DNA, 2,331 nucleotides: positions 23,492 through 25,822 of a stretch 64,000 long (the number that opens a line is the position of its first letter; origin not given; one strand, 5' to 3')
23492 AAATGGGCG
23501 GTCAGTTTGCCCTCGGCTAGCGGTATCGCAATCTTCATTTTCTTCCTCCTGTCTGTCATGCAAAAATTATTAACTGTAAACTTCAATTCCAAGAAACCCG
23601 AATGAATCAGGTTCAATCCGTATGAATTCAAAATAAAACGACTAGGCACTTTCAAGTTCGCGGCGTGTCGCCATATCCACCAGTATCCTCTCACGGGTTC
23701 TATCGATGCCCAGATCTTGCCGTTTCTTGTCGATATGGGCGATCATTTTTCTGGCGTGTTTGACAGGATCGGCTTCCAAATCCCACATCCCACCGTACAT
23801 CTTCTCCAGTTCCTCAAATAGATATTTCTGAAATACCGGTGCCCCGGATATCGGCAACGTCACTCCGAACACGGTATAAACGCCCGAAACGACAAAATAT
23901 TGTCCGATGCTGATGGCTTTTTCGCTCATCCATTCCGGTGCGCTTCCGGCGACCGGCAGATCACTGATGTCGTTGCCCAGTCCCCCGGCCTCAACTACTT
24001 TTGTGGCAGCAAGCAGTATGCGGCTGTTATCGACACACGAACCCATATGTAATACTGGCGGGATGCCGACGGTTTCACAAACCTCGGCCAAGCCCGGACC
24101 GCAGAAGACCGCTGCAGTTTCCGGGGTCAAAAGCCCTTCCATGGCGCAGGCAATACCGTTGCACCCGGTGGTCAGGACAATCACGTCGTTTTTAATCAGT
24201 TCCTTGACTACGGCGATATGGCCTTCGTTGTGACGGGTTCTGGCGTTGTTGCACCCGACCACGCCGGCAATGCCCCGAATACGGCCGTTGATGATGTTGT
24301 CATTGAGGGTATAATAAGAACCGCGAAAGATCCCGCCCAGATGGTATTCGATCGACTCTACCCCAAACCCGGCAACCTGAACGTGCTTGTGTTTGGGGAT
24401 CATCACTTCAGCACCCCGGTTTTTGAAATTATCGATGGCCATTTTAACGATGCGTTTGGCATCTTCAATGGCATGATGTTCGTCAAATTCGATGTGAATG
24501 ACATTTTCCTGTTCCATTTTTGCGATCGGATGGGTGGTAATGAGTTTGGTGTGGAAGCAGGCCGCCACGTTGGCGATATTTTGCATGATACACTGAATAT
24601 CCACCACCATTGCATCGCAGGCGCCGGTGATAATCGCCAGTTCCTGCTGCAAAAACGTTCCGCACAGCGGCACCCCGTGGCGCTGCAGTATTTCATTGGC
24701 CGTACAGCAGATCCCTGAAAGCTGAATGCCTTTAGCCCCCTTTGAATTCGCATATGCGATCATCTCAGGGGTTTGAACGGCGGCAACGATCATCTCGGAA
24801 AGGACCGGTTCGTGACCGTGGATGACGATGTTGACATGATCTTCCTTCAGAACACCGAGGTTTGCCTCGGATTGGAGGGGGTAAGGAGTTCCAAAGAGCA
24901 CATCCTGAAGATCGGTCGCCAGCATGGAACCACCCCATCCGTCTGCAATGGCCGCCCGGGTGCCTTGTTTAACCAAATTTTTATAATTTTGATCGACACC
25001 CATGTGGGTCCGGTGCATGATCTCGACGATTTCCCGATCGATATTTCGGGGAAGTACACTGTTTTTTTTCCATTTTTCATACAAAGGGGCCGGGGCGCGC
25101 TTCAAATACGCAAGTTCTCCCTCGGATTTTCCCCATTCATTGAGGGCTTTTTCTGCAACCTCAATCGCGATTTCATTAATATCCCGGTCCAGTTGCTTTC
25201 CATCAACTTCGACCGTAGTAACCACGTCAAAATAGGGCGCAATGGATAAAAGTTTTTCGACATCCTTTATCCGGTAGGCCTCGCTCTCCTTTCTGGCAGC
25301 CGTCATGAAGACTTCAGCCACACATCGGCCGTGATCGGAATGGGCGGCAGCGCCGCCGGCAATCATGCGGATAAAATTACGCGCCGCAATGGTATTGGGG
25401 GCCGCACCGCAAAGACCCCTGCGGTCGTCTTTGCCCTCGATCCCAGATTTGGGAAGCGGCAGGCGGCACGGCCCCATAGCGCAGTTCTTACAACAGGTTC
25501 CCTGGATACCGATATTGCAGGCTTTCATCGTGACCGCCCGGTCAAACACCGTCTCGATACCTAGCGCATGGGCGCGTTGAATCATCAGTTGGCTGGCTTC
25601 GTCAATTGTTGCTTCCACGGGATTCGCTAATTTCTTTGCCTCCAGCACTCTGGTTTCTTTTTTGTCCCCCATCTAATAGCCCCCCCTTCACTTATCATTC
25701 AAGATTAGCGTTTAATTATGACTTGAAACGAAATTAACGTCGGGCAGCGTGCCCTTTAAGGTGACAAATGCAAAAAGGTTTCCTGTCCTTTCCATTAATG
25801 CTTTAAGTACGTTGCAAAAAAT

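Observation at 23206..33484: orp-like (orange-protein-type) metallocluster locus with a Ni-CODH gene embedded in it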

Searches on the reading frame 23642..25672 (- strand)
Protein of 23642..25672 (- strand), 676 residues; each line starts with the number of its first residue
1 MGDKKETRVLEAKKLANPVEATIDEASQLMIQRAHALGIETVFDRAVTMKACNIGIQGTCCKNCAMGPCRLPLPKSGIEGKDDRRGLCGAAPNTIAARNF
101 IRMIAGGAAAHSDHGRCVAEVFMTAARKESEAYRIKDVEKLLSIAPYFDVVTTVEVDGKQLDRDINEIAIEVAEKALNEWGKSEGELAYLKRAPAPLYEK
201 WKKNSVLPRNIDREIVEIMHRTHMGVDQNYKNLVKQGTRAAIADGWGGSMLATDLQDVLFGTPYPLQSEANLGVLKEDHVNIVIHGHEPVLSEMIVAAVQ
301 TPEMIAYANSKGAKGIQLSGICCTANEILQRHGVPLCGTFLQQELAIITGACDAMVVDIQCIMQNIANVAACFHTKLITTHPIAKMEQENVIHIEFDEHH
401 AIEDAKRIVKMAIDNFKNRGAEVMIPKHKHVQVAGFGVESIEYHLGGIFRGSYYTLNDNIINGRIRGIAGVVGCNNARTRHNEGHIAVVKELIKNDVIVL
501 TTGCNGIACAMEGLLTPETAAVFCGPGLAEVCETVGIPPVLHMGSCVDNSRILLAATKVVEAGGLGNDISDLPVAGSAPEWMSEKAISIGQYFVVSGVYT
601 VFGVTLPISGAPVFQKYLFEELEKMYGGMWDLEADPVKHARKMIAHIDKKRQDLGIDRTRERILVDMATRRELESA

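Call 4: search_protein_families(library=pfam, proteins=[window:23642-25672:-], max_evalue=0.01)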
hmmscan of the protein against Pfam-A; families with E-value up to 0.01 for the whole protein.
window:23642-25672:- (676 aa): 1 family
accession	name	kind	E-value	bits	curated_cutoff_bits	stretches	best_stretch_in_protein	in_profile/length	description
PF03063.25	Prismane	-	5.9e-169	563.4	27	1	59-636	1-512/513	Prismane/CO dehydrogenase family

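Call 5: search_protein_families(library=ncbifam, proteins=[window:23642-25672:-], max_evalue=0.001)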
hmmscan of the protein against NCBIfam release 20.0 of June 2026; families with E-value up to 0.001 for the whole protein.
window:23642-25672:- (676 aa): 4 families
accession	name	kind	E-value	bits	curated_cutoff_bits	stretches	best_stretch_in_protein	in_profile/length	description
TIGR01702.1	CO_DH_cata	equivalog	1.6e-178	594.8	478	1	23-656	2-621/621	anaerobic carbon-monoxide dehydrogenase catalytic subunit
TIGR00314.1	cdhA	equivalog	9.9e-19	66.6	781.3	2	211-398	162-345/784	CO dehydrogenase/acetyl-CoA synthase complex subunit alpha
TIGR01703.1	hybrid_clust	equivalog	3.4e-07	29.2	360.8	0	534-621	420-505/522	hydroxylamine reductase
NF003658.0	PRK05290.1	equivalog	8e-06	24.7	367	0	533-618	441-524/546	hydroxylamine reductase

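Call 16: search_solved_structures(query=window:23642-25672:-, show_alignments=2, max_evalue=1e-20)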
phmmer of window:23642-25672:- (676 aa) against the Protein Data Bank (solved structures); distinct sequences matched with E-value up to 1e-20: 36.
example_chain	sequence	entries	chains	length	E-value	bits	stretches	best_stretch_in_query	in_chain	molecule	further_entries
6t7j_B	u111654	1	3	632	2.9e-189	633.8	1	29-655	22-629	Carbon monoxide dehydrogenase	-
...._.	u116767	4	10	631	4e-177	593.7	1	22-656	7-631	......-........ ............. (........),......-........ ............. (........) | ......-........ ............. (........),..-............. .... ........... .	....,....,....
9fzy_B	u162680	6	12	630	4.1e-177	593.7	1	22-656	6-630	Carbon monoxide dehydrogenase/acetyl-CoA synthase beta subunit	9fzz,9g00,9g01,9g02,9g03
6vwy_A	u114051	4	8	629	6.2e-168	563.3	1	26-656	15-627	Carbon monoxide dehydrogenase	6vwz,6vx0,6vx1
6b6v_A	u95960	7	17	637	1.6e-165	555.4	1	25-656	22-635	Carbon monoxide dehydrogenase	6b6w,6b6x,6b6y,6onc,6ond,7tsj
6ons_A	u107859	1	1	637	7.7e-165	553.1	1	25-656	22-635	Carbon monoxide dehydrogenase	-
6dc2_A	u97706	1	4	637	3.1e-164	551.1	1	25-656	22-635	Carbon monoxide dehydrogenase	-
6elq_X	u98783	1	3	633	4e-156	524.3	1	23-653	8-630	Carbon Monoxide Dehydrogenase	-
7err_A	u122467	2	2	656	1.3e-139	469.7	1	22-656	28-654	Carbon monoxide dehydrogenase 2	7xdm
9tox_X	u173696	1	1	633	2e-139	469.1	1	23-656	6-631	Carbon monoxide dehydrogenase 2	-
9iyo_A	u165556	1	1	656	2.4e-139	468.9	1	22-656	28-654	Carbon monoxide dehydrogenase 2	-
9iym_A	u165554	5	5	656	4.8e-139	467.9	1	22-656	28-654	Carbon monoxide dehydrogenase 2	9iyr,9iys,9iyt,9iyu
9tp0_X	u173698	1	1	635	6.4e-139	467.5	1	23-656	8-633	Carbon monoxide dehydrogenase 2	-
7xdn_A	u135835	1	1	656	1.2e-137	463.3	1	22-656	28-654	Carbon monoxide dehydrogenase 2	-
7xdp_A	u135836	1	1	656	1.4e-137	463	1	22-656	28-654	Carbon monoxide dehydrogenase 2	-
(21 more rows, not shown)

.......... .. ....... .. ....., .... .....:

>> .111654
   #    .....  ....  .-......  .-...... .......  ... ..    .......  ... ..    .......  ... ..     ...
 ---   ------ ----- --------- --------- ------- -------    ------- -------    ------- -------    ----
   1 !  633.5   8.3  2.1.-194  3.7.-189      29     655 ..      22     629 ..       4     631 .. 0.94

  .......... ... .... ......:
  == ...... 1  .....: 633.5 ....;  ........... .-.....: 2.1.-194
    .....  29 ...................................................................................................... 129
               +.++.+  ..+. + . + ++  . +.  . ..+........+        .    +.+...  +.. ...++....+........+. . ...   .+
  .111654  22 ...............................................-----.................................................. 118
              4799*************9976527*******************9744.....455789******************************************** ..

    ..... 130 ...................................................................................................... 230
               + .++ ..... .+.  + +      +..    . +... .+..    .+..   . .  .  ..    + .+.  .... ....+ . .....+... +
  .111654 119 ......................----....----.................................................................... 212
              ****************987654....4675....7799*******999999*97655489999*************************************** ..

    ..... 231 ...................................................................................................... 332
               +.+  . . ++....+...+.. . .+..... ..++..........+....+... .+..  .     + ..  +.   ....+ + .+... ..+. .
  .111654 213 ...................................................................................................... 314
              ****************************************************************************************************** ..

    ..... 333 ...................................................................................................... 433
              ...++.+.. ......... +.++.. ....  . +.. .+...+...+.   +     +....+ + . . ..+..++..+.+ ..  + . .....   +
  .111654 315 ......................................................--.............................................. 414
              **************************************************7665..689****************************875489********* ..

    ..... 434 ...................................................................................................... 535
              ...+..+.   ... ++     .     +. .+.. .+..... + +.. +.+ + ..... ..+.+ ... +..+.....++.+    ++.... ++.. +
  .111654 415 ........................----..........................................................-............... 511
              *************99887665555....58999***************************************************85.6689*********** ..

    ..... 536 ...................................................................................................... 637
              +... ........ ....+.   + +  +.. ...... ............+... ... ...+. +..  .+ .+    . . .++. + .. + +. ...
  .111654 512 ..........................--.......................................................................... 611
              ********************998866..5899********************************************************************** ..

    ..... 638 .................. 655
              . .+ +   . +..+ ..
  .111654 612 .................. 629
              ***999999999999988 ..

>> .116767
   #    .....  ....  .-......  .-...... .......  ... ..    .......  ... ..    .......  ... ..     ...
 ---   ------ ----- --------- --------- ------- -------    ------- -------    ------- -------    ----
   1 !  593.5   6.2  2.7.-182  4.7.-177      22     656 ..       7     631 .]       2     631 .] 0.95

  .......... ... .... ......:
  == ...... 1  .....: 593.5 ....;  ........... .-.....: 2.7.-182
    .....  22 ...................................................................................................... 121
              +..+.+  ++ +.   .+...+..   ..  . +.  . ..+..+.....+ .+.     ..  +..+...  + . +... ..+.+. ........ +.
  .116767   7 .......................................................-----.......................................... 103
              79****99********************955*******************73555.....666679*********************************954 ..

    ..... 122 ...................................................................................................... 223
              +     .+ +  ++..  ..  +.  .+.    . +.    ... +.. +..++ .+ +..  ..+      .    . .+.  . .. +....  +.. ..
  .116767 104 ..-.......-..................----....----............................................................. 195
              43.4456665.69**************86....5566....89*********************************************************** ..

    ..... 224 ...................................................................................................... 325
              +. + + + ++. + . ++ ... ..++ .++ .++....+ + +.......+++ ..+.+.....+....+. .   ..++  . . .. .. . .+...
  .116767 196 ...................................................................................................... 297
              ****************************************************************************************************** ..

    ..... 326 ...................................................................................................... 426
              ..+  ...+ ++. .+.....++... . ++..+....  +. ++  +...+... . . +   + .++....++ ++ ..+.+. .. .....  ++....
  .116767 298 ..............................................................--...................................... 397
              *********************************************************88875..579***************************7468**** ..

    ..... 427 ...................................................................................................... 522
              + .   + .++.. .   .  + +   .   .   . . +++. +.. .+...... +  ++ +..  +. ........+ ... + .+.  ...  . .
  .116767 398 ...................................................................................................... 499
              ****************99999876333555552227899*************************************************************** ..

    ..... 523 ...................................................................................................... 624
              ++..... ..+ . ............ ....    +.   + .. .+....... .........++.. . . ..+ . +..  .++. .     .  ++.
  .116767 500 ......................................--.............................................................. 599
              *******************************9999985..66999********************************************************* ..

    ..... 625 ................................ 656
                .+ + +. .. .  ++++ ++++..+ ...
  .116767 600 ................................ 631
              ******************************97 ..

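Call 17: find_homologous_proteins(query=window:23642-25672:-, max_evalue=1e-50)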
Query window:23642-25672:- (676 aa): 8000 proteins with E <= 1e-50 among 8000 candidates; the best 120 are listed.
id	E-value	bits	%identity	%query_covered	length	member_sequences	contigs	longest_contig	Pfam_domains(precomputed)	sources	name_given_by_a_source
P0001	0.0e+0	1543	100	100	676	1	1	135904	PF03063.26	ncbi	ncbi:MAG: anaerobic carbon-monoxide dehydrogenase catalytic subunit [Thermodesulfobacteriota bacteri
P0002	0.0e+0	1440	92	100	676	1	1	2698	PF03063.26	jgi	-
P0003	0.0e+0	1379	88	99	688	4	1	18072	PF03063.26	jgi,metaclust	metaclust:\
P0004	0.0e+0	1374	88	99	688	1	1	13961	PF03063.26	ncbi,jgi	jgi:carbon-monoxide dehydrogenase catalytic subunit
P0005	0.0e+0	1368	87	100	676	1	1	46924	PF03063.26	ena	-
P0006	0.0e+0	1367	87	99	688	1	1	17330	PF03063.26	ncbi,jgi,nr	ncbi:MAG: anaerobic carbon-monoxide dehydrogenase catalytic subunit [Desulfobacteraceae bacterium]|n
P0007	0.0e+0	1366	87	99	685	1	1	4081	PF03063.26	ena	-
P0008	0.0e+0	1366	87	99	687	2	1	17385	PF03063.26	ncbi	-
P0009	0.0e+0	1365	88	98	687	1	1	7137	PF03063.26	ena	-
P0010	0.0e+0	1355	87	98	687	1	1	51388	PF03063.26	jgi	-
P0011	0.0e+0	1345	85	99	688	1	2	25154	PF03063.26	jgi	jgi:carbon-monoxide dehydrogenase catalytic subunit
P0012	0.0e+0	1343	85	99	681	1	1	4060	PF03063.26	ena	-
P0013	0.0e+0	1343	85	100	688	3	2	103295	PF03063.26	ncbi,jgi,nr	ncbi:MAG: anaerobic carbon-monoxide dehydrogenase catalytic subunit [Deltaproteobacteria bacterium]|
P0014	0.0e+0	1343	87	98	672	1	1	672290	PF03063.26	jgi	jgi:anaerobic carbon-monoxide dehydrogenase catalytic subunit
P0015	0.0e+0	1342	87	98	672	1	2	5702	PF03063.26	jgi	jgi:anaerobic carbon-monoxide dehydrogenase catalytic subunit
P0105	0.0e+0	1311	83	98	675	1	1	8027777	PF03063.26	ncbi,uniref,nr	ncbi:anaerobic carbon-monoxide dehydrogenase catalytic subunit [Desulfonema magnum]|uniref:Carbon mo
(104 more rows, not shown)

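Call 18: find_encoding_contigs(protein=P0001, flank=10000, max_places=2)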
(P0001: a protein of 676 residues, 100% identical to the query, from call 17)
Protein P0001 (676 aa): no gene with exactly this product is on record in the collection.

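Call 19: find_encoding_contigs(protein=P0105, flank=10000, max_places=2)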
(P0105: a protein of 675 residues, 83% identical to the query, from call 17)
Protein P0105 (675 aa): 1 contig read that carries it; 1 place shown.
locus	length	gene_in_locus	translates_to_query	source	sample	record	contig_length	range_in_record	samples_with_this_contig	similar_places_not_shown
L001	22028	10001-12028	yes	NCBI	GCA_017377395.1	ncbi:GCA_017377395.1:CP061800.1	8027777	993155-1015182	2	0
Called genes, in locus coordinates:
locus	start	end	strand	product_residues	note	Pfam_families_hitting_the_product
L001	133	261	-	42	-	-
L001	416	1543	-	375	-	PF00988:CPSase_sm_chain, PF00117:GATase, PF07722:Peptidase_C26 (weak)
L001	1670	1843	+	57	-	-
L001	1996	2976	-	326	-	PF13379:NMT1_2 (weak), PF16868:NMT1_3, PF09084:NMT1 (weak), PF12974:Phosphonate-bd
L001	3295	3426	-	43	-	-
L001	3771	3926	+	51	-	-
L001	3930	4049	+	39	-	-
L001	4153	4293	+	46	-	-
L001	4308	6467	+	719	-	PF23198:PDE8A_N (faint), PF00072:Response_reg, PF00989:PAS, PF13188:PAS_8 (weak), PF13426:PAS_9, PF00512:HisKA, PF02518:HATPase_c, PF00072:Response_reg, +1 more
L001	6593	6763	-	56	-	-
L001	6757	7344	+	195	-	-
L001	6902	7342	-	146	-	-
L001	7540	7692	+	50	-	-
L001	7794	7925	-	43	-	-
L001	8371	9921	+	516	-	PF03599:CdhD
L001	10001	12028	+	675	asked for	PF03063:Prismane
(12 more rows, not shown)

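Call 21: find_related_loci(query=window:23642-25672:-, collection=genome_contigs, flank=10000)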
Query window:23642-25672:- (676 aa) in genome_contigs; peptide patterns used: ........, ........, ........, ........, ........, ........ (x = any residue, [..] = any of these).
597 stretches matched a pattern (row limit reached: there are more); 563 encode a relative of the query (tblastn E <= 1e-3); the best 80 are kept; 80 distinct loci.
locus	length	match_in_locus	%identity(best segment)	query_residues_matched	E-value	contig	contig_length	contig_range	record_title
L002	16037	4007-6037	84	1-675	0e+0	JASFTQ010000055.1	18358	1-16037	MAG: Desulfobacterales bacterium isolate D1103U20metaG_sub_Bin_132 D1103U20metaG_FD_scaffold_668_c1, whole genome shotgu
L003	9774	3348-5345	85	11-676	0e+0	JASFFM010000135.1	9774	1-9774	MAG: Desulfobacterales bacterium isolate D0606S02metaG_Bin_597 D0606S02metaG_FD_scaffold_1935_c1, whole genome shotgun s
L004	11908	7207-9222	85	4-676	0e+0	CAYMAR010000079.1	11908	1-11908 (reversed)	MAG TPA_asm: uncultured Desulfobacteraceae bacterium isolate binchicken_co236_48 genome assembly, contig: NODE_1502_leng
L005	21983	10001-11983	85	13-673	0e+0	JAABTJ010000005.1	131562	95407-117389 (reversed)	MAG: Desulfobacteraceae bacterium isolate S22.Bin143 NODE_5_length_131562_cov_6.42638, whole genome shotgun sequence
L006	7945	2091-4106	85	5-676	0e+0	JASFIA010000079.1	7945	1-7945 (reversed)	MAG: Desulfobacterales bacterium isolate D0608S02metaG_Bin_299 D0608S02metaG_FD_scaffold_2880_c1, whole genome shotgun s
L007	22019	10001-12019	84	4-675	0e+0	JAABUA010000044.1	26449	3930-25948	MAG: Desulfobacteraceae bacterium isolate S25.Bin074 NODE_44_length_26449_cov_7.13708, whole genome shotgun sequence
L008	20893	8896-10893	85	10-675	0e+0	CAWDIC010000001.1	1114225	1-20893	MAG: uncultured delta proteobacterium isolate MFD03804.bin.2.20 genome assembly, contig: contig_18383, whole genome shot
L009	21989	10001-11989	85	14-676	0e+0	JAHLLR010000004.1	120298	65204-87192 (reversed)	MAG: Deltaproteobacteria bacterium isolate MAG100 NODE_575_length_120298_cov_19.075248, whole genome shotgun sequence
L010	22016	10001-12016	84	5-676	0e+0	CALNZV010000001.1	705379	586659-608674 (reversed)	MAG: uncultured Desulfobacteraceae bacterium isolate HOU_bin.0211 genome assembly, contig: contig_7493, whole genome sho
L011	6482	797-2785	85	14-676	0e+0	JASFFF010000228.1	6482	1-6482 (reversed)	MAG: Desulfosarcina sp. isolate D0606S02metaG_Bin_160 D0606S02metaG_FD_scaffold_5061_c1, whole genome shotgun sequence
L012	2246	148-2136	85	14-676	0e+0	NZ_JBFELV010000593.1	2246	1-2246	MAG: Desulfosarcina sp. isolate Mix_mud02.2020.12.6 k141_658933_length_2246_cov_11.0000, whole genome shotgun sequence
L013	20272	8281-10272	85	13-676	0e+0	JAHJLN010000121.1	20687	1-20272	MAG: Proteobacteria bacterium isolate Old_saline.mb.139 Old_saline.mb.139_k141_367278, whole genome shotgun sequence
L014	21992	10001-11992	84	12-675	0e+0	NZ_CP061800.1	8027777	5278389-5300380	Desulfonema magnum strain 4be13 chromosome, complete genome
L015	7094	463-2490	83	1-676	0e+0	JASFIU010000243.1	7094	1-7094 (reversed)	MAG: Desulfobacterales bacterium isolate D0608S20remetaG_Bin_248 D0608S20remetaG_FD_scaffold_3546_c1, whole genome shotg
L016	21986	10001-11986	84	13-674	0e+0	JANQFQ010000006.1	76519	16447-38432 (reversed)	MAG: Desulfobacterales bacterium isolate PL23a_bin.99 k99_1074388, whole genome shotgun sequence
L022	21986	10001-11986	84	15-676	0e+0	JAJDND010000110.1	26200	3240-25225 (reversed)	MAG: Desulfobacterales bacterium isolate ALJrbin.15 k141_6281526, whole genome shotgun sequence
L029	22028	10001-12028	83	1-676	0e+0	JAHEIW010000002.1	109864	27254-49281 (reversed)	MAG: Deltaproteobacteria bacterium isolate Ww513 NODE_150_length_109864_cov_22.782528, whole genome shotgun sequence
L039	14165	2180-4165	84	15-676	0e+0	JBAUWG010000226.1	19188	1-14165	MAG: Desulfobacterales bacterium isolate MFD09702_ilm_asm_bin26 k127_151422, whole genome shotgun sequence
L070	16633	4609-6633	80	1-675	0e+0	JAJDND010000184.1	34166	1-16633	MAG: Desulfobacterales bacterium isolate ALJrbin.15 k141_4423784, whole genome shotgun sequence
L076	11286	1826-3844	81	3-675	0e+0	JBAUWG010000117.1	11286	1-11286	MAG: Desulfobacterales bacterium isolate MFD09702_ilm_asm_bin26 k127_235143, whole genome shotgun sequence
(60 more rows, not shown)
